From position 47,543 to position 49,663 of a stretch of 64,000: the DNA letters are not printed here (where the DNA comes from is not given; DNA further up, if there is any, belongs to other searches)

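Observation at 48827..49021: DnaJ-type J-domain embedded inside the VirB4-type conjugation ATPase TraG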

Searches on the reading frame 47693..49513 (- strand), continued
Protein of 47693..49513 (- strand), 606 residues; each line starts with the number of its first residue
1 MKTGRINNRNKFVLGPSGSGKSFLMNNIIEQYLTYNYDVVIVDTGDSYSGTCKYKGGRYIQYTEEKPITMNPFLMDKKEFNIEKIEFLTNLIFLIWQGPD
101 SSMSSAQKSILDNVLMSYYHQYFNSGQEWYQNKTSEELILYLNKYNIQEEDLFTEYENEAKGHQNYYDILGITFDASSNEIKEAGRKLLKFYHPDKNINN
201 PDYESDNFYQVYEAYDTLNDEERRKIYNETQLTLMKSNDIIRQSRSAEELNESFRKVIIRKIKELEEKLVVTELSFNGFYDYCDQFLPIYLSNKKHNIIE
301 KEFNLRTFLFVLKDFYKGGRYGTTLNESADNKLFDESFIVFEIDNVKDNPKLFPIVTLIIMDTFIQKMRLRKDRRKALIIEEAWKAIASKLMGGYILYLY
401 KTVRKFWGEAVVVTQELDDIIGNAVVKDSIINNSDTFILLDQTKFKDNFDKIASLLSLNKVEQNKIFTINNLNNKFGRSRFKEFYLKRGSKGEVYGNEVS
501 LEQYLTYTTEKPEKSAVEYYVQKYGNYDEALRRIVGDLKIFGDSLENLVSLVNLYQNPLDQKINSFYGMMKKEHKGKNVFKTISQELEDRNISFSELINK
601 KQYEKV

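Call 10: search_solved_structures(query=window:47693-49513:-, max_evalue=0.01, show_alignments=2)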
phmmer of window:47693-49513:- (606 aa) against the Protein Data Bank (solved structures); distinct sequences matched with E-value up to 0.01: 66 (the best 60 are shown).
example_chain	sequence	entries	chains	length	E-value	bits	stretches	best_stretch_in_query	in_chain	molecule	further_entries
2och_A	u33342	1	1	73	4.6e-13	51.9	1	164-229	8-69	Hypothetical protein dnj-12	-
2ctr_A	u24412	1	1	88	2e-12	49.7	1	164-229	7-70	DnaJ homolog subfamily B member 9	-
2dmx_A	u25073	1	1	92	2.2e-12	49.6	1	160-229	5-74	DnaJ homolog subfamily B member 8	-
2ej7_A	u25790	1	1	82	2.2e-11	46.3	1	160-228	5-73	HCG3 gene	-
6iws_A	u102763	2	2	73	3.5e-11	45.7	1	163-228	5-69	DnaJ homolog subfamily A member 3, mitochondrial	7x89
3apo_A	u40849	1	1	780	3.7e-11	45.6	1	159-229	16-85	DnaJ homolog subfamily C member 10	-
2lo1_A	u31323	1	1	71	4.8e-11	45.2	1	165-229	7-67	DnaJ homolog subfamily A member 1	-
2m6y_A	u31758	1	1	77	6e-11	44.9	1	163-228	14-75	DnaJ homolog subfamily A member 1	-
2dn9_A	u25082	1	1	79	6.2e-11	44.8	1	164-228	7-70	DnaJ homolog subfamily A member 3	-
3apq_A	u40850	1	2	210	6.6e-11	44.7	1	164-229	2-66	DnaJ homolog subfamily C member 10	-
8e2o_A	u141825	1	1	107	7.9e-11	44.5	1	165-229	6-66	Isoform 2 of DnaJ homolog subfamily A member 1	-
5ayk_A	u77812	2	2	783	1.1e-10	44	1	163-229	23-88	DnaJ homolog subfamily C member 10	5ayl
6u3r_A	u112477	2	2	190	1.2e-10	43.8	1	164-229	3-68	DnaJ homolog subfamily B member 6,DnaJ homolog subfamily B member 6 | DnaJ homolog subfamily B member 6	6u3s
2lgw_A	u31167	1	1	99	1.8e-10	43.3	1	165-229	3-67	DnaJ homolog subfamily B member 2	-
6jzb_A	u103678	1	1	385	5.5e-10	41.7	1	163-229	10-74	Chaperone protein DnaJ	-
5nro_B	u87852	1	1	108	2.2e-09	39.7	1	163-229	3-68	Chaperone protein DnaJ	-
1xbl_A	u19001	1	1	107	2.5e-09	39.5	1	163-229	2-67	DNAJ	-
4ag5_A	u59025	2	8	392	1.4e-07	33.7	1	335-466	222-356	TYPE IV SECRETORY PATHWAY VIRB4 COMPONENTS-LIKE PROTEIN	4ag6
7o41_A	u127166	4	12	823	6.6e-07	31.5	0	314-444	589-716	TrwK protein | Type IV secretion system protein virB4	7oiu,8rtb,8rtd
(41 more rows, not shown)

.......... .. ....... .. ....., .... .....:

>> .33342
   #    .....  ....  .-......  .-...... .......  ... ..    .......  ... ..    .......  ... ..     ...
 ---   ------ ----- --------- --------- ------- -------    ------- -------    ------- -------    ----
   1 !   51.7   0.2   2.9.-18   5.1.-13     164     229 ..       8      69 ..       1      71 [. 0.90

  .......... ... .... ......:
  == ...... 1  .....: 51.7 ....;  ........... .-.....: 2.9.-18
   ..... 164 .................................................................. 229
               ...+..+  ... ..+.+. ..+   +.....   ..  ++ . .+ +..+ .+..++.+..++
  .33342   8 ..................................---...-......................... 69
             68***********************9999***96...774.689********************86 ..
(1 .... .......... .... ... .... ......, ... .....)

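Call 12: search_dna_similar(query=P0001, collection=plasmids, mode=protein, max_rows=40, rows=spread)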
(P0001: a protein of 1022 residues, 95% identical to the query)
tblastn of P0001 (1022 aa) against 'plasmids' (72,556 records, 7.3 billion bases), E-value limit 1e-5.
Records with a match: 1693; places in all: 1722; records where one place covers at least 80% of the query: 17.
Best place of each record, by identity: 80-90% 1; 60-80% 1; <60% 1691.
By first word of the organism name: Klebsiella 315; Pseudomonas 172; Escherichia 169; Citrobacter 124; Salmonella 121; Providencia 119; Bacteroides 73; Vibrio 68; Enterobacter 64; Proteus 43; and 127 more.
By predicted mobility (MOB-suite, as given by PLSDB): conjugative 1149; non-mobilizable 401; mobilizable 143.
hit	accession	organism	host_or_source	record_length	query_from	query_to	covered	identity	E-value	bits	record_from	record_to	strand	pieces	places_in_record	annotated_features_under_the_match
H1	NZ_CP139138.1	Chryseobacterium sp. JJR-5R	single cell,Rosa multiflora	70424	4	1022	100%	83.9%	0e+0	1671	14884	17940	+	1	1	TraG family conjugative transposon ATPase | DUF4133 domain-containing protein | hypothetical protein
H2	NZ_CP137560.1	Segatella hominis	Homo sapiens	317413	46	958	89%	38.2%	9e-157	521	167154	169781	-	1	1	TraG family conjugative transposon ATPase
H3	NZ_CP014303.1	Hymenobacter sp. PAMC 26628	lichen Stereocaulon sp.,single cell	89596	305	930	46%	43.3%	2e-59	387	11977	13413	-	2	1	TraG family conjugative transposon ATPase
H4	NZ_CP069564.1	Bacteroides fragilis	-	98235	354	916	38%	30.4%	7e-19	177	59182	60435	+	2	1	none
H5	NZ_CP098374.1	Escherichia coli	Homo sapiens,urine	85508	317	860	38%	29.2%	2e-7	123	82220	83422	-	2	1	traC: type IV secretion system protein TraC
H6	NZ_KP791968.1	Vibrio parahaemolyticus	-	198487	370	951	33%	29.0%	4e-9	128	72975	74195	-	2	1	traC: type IV secretion system protein TraC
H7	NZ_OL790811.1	Proteus mirabilis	-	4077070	423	858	19%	35.7%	2e-7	121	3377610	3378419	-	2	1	none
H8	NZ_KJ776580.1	Clostridium botulinum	-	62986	293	541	24%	23.6%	7e-6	58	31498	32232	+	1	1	VirB4-like conjugal transfer ATPase, CD1110 family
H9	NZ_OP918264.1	Pseudomonas fluorescens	-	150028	731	953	22%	25.2%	3e-8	66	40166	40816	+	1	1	traC: type IV secretion system protein TraC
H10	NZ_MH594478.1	Citrobacter freundii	-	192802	731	951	22%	25.2%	1e-9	71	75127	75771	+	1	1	traC: type IV secretion system protein TraC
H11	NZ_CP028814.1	Edwardsiella ictaluri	catfish,whole organism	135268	731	951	22%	25.2%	2e-9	70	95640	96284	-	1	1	traC: type IV secretion system protein TraC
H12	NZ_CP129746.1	Klebsiella pneumoniae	Homo sapiens,whole organism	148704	731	951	22%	25.2%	2e-9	70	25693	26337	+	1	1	traC: type IV secretion system protein TraC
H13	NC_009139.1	Yersinia ruckeri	-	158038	731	951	22%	25.2%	2e-9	70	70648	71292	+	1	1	traC: type IV secretion system protein TraC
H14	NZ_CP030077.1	Enterobacter hormaechei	Homo sapiens,sptum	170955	731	951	22%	25.2%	2e-9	70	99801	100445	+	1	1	traC: type IV secretion system protein TraC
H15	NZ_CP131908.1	Klebsiella pneumoniae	Homo sapiens,culture,blood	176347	731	951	22%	25.2%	2e-9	70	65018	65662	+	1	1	traC: type IV secretion system protein TraC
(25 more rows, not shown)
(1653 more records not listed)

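Call 13: get_annotated_region(hit=H2, flank=1500)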
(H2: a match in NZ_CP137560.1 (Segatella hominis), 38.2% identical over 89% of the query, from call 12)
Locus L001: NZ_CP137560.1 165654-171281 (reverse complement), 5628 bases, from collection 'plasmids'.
description: Segatella hominis strain HDD12 plasmid unnamed, complete sequence
organism: Segatella hominis (NCBI taxid 2518605)
taxonomy: Bacteria; Bacteroidota; Bacteroidia; Bacteroidales; Prevotellaceae; Segatella; Segatella hominis
host: -; source: Homo sapiens; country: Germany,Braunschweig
typing (MOB-suite, as given by PLSDB): non-mobilizable
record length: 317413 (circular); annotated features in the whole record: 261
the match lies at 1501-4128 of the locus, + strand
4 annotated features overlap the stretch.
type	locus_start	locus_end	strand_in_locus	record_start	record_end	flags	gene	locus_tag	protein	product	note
CDS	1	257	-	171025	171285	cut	-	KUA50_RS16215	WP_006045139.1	hypothetical protein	-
CDS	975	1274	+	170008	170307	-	-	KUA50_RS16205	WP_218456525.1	DUF4133 domain-containing protein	-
CDS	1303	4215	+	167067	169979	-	-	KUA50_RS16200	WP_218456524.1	TraG family conjugative transposon ATPase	-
CDS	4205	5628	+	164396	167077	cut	-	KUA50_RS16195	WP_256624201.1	hypothetical protein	-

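Call 14: get_annotated_region(hit=H3, flank=2500)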
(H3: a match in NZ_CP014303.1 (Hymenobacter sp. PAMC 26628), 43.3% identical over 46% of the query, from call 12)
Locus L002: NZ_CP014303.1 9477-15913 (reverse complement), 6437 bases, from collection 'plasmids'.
description: Hymenobacter sp. PAMC 26628 plasmid unnamed, complete sequence
organism: Hymenobacter sp. PAMC 26628 (NCBI taxid 1484118)
taxonomy: Bacteria; Bacteroidota; Cytophagia; Cytophagales; Hymenobacteraceae; Hymenobacter; Hymenobacter sp. PAMC 26628
host: -; source: lichen Stereocaulon sp.,single cell; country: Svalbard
typing (MOB-suite, as given by PLSDB): non-mobilizable
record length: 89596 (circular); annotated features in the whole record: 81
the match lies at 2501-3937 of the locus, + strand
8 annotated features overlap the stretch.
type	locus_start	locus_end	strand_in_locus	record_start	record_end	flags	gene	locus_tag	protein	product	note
CDS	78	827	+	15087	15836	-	-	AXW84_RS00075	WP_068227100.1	hypothetical protein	-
CDS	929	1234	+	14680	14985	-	-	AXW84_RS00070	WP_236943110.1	DUF4134 domain-containing protein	-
CDS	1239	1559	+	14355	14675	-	-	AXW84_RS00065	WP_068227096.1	DUF4133 domain-containing protein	-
CDS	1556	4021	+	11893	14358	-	-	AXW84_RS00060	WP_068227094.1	TraG family conjugative transposon ATPase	GO:0032196 - transposition [Evidence IEA]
CDS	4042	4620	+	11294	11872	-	-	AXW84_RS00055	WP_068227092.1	hypothetical protein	-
CDS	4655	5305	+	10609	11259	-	-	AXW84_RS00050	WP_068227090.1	hypothetical protein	-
CDS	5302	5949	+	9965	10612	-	-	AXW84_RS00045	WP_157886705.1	hypothetical protein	-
CDS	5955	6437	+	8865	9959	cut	traJ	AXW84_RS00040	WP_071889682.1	conjugative transposon protein TraJ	-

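Call 15: search_protein_families(library=pfam, proteins=[L001:1303-4212:+, L002:1556-4018:+, P0001], max_evalue=0.01)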
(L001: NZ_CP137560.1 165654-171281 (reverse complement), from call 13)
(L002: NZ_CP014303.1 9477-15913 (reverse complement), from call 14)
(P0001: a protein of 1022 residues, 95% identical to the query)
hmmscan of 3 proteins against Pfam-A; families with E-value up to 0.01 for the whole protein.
L001:1303-4212:+ (970 aa): 4 families
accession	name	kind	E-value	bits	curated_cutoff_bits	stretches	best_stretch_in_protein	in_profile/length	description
PF19044.6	P-loop_TraG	-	1.2e-114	383.7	25.8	2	668-935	141-410/413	TraG P-loop domain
PF12846.13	AAA_10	-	1.2e-06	28.3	27.5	1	443-483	17-57/362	AAA-like domain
PF01935.23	DUF87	-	0.00025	21.6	23.2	1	451-609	27-172/220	Helicase HerA, central domain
PF13401.12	AAA_22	-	0.0046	17.7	27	0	450-483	8-41/130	AAA domain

L002:1556-4018:+ (821 aa): 6 families
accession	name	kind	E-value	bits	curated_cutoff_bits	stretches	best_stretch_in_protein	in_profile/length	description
PF19044.6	P-loop_TraG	-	1.4e-205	683.1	25.8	1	408-817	1-412/413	TraG P-loop domain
PF12991.12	DUF3875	-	5.4e-22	77.9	27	1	8-56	5-53/53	Domain of unknown function, B. Theta Gene description (DUF3875)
PF12846.13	AAA_10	-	0.00021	20.9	27.5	0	434-474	19-59/362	AAA-like domain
PF01935.23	DUF87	-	0.001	19.6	23.2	1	441-491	28-82/220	Helicase HerA, central domain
PF01580.24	FtsK_SpoIIIE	-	0.001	19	24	1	400-457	11-60/221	FtsK/SpoIIIE family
PF13401.12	AAA_22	-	0.0039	17.9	27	0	440-475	9-44/130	AAA domain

P0001 (1022 aa): 7 families
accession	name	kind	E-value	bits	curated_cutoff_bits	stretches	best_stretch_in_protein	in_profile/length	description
PF19044.6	P-loop_TraG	-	1.1e-130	436.4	25.8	2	634-951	101-410/413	TraG P-loop domain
PF00226.36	DnaJ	-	2.7e-18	66.3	27.8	1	581-644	1-63/63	DnaJ domain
PF12846.13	AAA_10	-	1e-05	25.2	27.5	1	421-460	18-57/362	AAA-like domain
PF01935.23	DUF87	-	4.1e-05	24.2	23.2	1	429-559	28-141/220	Helicase HerA, central domain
PF03135.19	CagE_TrbE_VirB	-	5.9e-05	23.6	21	1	283-362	119-198/204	CagE, TrbE, VirB family, component of type IV transporter system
PF01637.24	ATPase_2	-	0.0013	19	33.2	1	427-524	23-110/225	ATPase domain predominantly from Archaea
PF13401.12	AAA_22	-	0.0045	17.7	27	0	428-461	9-42/130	AAA domain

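Call 23: find_encoding_contigs(protein=window:47693-49513:-, flank=3000, max_places=4)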
Protein window:47693-49513:- (606 aa): no gene with exactly this product is on record in the collection.

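Call 24: find_encoding_contigs(protein=P0006, flank=3000, max_places=4)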
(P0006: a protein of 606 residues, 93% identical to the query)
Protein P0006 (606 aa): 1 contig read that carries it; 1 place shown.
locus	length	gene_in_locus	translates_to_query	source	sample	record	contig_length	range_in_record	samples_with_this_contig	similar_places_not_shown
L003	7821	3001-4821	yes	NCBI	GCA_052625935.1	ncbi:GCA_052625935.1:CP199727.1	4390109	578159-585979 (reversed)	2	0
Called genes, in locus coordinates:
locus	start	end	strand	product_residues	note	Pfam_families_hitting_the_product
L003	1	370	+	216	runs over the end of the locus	PF01656:CbiA, PF07015:VirC1 (weak), PF13614:AAA_31 (weak)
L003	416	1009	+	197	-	-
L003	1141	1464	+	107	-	PF13572:DUF4134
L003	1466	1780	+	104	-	-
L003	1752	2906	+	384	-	-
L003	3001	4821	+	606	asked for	PF01935:DUF87 (weak), PF12846:AAA_10 (faint), PF19044:P-loop_TraG, PF00226:DnaJ, PF19044:P-loop_TraG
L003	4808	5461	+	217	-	-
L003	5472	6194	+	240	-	-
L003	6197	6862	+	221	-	-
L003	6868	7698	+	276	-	-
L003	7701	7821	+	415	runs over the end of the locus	PF07863:CtnDOT_TraJ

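Call 26: search_protein_representatives(protein=P0001)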
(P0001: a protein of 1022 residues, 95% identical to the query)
Query: 1022 residues. Proteins with E-value up to 0.001 (for the whole library): 28826; up to 1e-10: 1788; up to 1e-30: 437. The best 150 are listed.
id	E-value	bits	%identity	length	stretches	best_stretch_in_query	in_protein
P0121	0.0e+00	1499.3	68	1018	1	8-1022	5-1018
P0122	7.1e-277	937.9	47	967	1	4-972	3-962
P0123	1.6e-253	860.6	45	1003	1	6-984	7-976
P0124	3.2e-225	766.9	68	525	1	486-1012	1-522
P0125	2.0e-223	761.0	42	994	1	8-978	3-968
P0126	9.8e-221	752.1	40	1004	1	16-1008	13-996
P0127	4.6e-218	743.2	45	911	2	6-543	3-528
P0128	5.7e-215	733.0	47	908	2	1-568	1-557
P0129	4.6e-211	720.1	58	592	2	688-969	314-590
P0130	8.7e-195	666.2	45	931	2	5-568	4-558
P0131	4.3e-194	663.9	43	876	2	28-547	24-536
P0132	2.4e-190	651.5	45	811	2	11-539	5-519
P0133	6.4e-189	646.8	45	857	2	16-540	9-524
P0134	7.3e-185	633.3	42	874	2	9-541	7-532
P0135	2.9e-181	621.4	60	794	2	689-975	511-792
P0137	7.8e-172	590.2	41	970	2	29-612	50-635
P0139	1.3e-161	556.4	39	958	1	1-955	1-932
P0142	1.5e-148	513.1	47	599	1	428-1016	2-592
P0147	1.0e-135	470.7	42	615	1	29-617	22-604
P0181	1.3e-92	328.0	89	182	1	844-1022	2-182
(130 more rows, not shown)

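Call 30: list_cluster_members(proteins=[P0121, P0122, P0123, P0125, P0126, P0142, P0147, P0124, P0137, P0139])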
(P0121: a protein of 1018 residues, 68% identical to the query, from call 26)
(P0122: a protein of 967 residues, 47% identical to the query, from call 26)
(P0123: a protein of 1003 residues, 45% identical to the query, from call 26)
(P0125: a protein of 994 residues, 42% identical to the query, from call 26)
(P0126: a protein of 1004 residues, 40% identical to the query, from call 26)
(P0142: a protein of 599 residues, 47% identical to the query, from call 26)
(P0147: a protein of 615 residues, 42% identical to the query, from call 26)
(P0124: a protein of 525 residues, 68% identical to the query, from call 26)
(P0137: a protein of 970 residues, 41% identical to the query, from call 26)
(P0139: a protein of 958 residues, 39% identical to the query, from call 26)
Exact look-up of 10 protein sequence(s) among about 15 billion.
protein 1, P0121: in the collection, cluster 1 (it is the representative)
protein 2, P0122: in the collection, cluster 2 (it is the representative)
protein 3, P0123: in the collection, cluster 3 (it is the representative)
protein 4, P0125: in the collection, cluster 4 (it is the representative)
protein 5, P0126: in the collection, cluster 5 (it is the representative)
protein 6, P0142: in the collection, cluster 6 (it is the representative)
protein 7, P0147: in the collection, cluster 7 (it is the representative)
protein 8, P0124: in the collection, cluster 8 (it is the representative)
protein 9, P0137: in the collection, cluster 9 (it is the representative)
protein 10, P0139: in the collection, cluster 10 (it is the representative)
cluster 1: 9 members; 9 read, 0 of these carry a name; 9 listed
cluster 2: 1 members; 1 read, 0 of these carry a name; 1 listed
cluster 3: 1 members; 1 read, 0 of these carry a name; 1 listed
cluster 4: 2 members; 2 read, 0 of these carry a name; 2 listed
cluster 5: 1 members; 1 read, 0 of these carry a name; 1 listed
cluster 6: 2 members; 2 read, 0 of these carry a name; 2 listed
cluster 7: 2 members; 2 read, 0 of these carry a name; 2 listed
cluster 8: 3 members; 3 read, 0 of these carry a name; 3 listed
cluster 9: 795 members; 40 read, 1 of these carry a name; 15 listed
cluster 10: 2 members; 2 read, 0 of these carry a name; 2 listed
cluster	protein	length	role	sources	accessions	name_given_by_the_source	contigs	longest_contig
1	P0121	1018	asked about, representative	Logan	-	-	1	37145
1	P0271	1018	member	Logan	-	-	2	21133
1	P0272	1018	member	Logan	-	-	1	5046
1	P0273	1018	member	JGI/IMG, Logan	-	-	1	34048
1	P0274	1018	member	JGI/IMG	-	-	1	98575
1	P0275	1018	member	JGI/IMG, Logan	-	-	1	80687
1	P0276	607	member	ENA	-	-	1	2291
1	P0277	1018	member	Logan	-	-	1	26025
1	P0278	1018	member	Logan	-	-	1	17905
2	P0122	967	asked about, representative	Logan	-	-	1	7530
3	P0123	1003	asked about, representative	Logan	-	-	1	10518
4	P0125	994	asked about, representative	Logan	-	-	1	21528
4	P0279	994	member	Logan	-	-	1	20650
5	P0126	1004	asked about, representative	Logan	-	-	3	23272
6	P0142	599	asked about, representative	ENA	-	-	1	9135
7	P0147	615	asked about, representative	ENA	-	-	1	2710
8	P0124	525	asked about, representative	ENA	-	-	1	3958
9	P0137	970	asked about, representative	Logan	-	-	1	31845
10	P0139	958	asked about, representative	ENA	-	-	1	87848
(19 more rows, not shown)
